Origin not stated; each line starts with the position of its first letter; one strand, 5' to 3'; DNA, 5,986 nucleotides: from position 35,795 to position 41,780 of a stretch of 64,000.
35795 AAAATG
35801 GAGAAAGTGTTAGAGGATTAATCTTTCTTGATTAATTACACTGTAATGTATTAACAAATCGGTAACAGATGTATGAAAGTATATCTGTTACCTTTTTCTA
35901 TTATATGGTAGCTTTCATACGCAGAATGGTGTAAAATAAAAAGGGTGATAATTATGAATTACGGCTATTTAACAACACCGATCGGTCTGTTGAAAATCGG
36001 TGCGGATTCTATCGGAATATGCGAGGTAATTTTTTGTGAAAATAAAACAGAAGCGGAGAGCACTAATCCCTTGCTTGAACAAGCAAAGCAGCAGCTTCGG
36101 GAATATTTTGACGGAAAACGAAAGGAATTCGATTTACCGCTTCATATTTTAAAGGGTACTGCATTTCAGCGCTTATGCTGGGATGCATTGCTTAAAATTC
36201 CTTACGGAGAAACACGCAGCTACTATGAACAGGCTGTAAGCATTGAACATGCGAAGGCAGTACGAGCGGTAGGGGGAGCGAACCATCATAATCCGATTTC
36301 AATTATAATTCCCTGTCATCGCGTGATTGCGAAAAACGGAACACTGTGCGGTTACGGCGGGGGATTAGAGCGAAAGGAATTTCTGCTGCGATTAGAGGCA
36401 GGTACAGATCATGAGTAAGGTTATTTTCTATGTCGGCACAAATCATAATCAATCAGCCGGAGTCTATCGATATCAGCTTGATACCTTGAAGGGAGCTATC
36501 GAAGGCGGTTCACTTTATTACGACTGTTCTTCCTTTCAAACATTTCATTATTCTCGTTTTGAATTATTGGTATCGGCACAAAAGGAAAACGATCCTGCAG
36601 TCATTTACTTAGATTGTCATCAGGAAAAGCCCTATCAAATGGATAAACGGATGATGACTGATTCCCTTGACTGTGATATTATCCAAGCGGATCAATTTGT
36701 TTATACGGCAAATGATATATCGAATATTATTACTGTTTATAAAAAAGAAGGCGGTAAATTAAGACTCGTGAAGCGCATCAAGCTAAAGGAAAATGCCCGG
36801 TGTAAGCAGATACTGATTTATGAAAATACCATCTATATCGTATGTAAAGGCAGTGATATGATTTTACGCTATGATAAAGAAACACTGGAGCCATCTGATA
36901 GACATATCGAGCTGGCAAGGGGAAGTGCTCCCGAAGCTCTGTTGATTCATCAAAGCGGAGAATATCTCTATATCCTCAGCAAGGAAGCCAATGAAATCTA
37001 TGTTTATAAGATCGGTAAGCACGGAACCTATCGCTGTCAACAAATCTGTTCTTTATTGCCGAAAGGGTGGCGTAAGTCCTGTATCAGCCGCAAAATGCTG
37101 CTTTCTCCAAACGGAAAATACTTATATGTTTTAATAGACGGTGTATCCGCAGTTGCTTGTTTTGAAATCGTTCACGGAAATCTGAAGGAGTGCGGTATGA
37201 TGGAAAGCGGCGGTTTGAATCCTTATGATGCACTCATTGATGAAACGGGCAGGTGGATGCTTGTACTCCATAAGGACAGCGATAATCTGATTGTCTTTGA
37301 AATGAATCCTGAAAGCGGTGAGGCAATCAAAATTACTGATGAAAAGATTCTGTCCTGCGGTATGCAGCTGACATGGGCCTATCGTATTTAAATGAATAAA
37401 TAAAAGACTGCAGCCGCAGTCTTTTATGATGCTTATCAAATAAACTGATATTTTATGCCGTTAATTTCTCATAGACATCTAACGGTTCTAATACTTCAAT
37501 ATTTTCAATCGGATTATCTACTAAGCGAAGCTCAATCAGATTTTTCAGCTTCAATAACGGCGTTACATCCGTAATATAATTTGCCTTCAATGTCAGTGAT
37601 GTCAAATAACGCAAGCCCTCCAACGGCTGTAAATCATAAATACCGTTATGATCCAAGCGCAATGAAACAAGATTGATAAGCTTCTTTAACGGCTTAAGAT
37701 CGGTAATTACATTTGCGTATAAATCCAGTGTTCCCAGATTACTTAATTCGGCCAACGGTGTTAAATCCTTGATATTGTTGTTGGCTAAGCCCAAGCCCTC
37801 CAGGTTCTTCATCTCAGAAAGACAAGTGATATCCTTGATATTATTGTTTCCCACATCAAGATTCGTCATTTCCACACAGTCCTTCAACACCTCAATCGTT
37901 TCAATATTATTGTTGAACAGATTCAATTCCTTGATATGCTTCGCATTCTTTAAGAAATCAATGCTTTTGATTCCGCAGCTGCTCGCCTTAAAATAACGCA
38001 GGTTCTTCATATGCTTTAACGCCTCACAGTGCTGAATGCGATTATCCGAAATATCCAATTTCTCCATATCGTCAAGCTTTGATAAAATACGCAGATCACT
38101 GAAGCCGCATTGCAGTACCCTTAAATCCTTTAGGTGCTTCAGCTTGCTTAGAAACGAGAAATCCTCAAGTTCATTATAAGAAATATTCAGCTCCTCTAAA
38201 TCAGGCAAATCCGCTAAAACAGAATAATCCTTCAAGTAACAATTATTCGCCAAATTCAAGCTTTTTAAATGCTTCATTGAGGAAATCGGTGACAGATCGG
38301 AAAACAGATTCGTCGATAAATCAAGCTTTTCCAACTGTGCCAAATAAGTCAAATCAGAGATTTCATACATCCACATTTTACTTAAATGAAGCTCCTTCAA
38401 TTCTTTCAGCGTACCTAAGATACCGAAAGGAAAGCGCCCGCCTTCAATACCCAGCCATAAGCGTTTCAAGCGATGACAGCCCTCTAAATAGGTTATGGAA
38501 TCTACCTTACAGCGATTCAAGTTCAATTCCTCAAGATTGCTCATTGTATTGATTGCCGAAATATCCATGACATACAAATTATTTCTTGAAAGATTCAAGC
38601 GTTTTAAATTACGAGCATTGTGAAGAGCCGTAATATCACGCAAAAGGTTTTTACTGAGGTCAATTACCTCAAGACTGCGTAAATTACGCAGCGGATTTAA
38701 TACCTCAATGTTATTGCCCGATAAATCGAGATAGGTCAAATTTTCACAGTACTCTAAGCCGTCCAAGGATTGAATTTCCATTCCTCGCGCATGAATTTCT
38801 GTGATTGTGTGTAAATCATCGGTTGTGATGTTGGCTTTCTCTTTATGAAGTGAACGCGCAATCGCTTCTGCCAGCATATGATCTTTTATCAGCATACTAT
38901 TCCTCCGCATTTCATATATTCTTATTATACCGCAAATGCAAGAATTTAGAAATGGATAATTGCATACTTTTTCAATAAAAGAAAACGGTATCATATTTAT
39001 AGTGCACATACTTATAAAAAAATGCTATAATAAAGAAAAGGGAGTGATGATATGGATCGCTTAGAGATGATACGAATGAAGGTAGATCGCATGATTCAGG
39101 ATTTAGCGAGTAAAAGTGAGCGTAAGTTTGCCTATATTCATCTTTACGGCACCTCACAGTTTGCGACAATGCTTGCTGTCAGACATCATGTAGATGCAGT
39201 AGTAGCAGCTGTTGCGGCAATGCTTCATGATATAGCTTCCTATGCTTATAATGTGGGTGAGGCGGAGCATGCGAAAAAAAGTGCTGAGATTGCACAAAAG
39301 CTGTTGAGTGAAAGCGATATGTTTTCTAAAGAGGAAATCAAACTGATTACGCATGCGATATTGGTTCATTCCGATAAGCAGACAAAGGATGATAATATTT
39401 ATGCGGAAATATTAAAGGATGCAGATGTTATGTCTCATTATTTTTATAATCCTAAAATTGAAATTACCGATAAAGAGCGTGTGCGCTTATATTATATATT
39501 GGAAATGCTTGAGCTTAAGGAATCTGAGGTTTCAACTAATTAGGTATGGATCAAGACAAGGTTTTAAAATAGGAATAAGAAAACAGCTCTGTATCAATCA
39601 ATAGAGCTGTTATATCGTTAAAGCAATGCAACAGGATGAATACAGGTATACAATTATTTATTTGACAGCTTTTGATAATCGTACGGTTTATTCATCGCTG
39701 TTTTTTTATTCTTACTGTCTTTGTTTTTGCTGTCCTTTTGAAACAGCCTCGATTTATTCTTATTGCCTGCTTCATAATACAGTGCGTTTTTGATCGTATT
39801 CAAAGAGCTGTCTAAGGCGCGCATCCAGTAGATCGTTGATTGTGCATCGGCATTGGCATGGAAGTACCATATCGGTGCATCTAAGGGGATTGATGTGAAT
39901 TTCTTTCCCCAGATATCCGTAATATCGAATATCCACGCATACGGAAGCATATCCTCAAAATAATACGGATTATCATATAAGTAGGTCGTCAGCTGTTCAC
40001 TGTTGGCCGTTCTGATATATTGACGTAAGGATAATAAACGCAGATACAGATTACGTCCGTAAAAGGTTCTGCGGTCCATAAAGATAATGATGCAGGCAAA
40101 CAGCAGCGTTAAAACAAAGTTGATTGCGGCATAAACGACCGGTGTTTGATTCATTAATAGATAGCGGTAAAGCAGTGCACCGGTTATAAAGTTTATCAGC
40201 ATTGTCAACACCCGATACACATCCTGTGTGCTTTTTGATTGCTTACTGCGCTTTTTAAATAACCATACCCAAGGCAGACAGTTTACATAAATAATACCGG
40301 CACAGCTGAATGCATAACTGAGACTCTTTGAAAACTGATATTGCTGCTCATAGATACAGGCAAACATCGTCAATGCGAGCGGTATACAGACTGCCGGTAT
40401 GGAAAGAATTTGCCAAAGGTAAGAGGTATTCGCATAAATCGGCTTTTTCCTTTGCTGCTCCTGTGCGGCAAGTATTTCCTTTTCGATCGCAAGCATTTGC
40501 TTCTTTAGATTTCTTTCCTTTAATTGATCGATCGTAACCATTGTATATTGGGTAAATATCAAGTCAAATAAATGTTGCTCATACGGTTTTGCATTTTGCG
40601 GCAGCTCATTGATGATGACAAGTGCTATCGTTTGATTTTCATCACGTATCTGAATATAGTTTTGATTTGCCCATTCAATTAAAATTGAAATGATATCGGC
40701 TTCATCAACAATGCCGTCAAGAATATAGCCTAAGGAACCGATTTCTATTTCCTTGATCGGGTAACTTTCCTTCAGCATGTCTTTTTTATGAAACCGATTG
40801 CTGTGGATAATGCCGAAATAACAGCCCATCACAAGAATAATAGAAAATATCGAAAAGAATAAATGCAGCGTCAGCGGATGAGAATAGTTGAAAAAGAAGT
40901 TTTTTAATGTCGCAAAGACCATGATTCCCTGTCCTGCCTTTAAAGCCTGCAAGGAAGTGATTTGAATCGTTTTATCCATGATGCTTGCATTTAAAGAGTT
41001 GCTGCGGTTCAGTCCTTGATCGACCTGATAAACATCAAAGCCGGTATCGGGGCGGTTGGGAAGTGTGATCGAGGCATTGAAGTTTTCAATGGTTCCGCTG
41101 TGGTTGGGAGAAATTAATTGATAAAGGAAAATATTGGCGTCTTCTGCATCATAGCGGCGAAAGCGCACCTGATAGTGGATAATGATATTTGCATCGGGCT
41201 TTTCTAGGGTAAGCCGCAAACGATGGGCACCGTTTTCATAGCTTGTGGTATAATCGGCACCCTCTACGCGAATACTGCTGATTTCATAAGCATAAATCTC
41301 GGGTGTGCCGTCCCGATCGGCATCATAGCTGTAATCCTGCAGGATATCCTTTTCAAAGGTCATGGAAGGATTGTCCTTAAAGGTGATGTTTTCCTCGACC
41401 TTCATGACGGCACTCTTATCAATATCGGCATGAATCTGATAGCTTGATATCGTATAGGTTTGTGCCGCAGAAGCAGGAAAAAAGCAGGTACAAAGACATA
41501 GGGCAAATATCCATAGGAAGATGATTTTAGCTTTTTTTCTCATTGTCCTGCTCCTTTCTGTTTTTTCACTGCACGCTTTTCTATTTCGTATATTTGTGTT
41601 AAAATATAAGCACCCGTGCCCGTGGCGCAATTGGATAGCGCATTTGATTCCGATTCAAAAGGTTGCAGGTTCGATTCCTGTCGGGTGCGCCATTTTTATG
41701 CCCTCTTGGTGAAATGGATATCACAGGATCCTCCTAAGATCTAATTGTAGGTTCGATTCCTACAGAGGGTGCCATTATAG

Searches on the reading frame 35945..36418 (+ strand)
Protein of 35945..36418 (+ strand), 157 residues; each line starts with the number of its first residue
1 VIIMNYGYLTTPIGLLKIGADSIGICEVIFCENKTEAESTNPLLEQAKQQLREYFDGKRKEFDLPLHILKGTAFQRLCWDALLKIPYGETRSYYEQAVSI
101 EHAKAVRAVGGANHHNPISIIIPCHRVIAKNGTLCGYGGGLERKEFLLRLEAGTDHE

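Call 68: search_protein_families(library=pfam, proteins=[window:35945-36418:+], max_evalue=0.001)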
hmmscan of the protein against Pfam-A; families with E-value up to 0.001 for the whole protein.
window:35945-36418:+ (157 aa): 2 families
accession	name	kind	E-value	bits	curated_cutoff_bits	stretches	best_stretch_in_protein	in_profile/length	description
PF01035.26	DNA_binding_1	-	4.4e-31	107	27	1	73-152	1-80/81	6-O-methylguanine DNA methyltransferase, DNA binding domain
PF02870.21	Methyltransf_1N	-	1.4e-12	48.4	21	1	4-67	1-70/71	6-O-methylguanine DNA methyltransferase, ribonuclease-like domain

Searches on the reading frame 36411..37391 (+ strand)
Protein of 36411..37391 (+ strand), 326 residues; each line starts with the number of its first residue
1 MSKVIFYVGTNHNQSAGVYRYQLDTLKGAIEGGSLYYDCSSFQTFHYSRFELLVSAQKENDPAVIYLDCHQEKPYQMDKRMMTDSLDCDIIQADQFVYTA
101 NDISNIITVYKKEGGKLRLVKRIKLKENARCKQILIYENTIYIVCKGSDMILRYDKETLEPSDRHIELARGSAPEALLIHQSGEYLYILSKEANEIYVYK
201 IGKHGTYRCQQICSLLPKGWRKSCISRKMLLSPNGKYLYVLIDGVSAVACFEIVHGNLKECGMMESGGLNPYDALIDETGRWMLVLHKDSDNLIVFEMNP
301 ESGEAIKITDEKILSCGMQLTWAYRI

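Call 68: search_protein_families(library=pfam, proteins=[window:36411-37391:+], max_evalue=0.001)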
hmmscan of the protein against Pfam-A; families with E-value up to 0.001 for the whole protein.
window:36411-37391:+ (326 aa): 2 families
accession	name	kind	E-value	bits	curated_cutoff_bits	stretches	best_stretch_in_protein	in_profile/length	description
PF10282.15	Lactonase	-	6e-29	101.8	21.7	1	6-305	2-327/344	Lactonase, 7-bladed beta-propeller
PF02191.22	OLF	-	0.00038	20.6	23.9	0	120-161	58-99/246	Olfactomedin-like domain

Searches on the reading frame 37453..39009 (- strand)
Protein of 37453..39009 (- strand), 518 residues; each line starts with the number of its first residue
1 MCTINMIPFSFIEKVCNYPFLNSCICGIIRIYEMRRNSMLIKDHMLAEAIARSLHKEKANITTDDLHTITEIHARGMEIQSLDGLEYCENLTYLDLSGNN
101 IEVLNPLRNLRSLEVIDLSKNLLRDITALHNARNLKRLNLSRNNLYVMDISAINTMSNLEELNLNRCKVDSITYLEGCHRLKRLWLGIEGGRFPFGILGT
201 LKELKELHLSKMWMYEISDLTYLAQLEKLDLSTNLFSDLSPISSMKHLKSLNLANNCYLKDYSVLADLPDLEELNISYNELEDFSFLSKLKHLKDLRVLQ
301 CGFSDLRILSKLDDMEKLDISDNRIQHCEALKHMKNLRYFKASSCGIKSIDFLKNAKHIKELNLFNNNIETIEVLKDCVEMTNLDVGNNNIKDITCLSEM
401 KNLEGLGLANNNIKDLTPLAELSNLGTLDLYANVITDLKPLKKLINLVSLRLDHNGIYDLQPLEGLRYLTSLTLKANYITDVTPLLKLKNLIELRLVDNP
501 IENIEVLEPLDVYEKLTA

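Call 69: search_protein_families(library=pfam, proteins=[window:37453-39009:-], max_evalue=0.00001)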
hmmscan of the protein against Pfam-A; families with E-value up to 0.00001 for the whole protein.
window:37453-39009:- (518 aa): 8 families
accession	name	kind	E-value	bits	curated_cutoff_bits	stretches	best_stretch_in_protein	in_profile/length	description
PF12799.13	LRR_4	-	1.2e-53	178.3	27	5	401-443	1-44/44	Leucine Rich repeats (2 copies)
PF13855.12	LRR_8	-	2.6e-30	104.4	27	1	225-281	2-61/61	Leucine rich repeat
PF23952.1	LRR_EndoS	-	5.9e-14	52.7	27.9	0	140-234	28-116/116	Endo-beta-N-acetylglucosaminidase EndoS LRR domain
PF23598.1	LRR_14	-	9.5e-14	51.3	40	1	197-348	42-203/353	Leucine-rich repeat region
PF23211.1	LRR_LRWD1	-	1.3e-12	48.2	28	0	220-281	38-98/190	Leucine-rich repeat and WD repeat-containing protein 1, LRR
PF14580.12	LRR_9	-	9.6e-12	45.2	30.5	0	222-299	40-118/175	Leucine-rich repeat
PF00560.39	LRR_1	-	1e-10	40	20.6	0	90-107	1-20/23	Leucine Rich Repeat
PF25019.1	LRR_R13L1-DRL21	-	5e-06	26.9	27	0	331-453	4-125/127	R13L1/DRL21 LRRs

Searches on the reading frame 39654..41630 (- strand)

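Call 69: search_protein_families(library=pfam, proteins=[window:39654-41630:-], max_evalue=0.00001)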
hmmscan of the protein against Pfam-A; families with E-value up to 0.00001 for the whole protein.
window:39654-41630:- (658 aa): 2 families
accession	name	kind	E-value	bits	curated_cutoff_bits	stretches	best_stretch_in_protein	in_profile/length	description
PF20990.2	DUF2207_C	-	2.7e-16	60.5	33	1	300-578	17-247/247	Predicted membrane protein (DUF2207) C-terminal domain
PF09972.14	DUF2207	-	7.4e-08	33.2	24.4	1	60-237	1-167/172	Predicted membrane protein (DUF2207) N-terminal domain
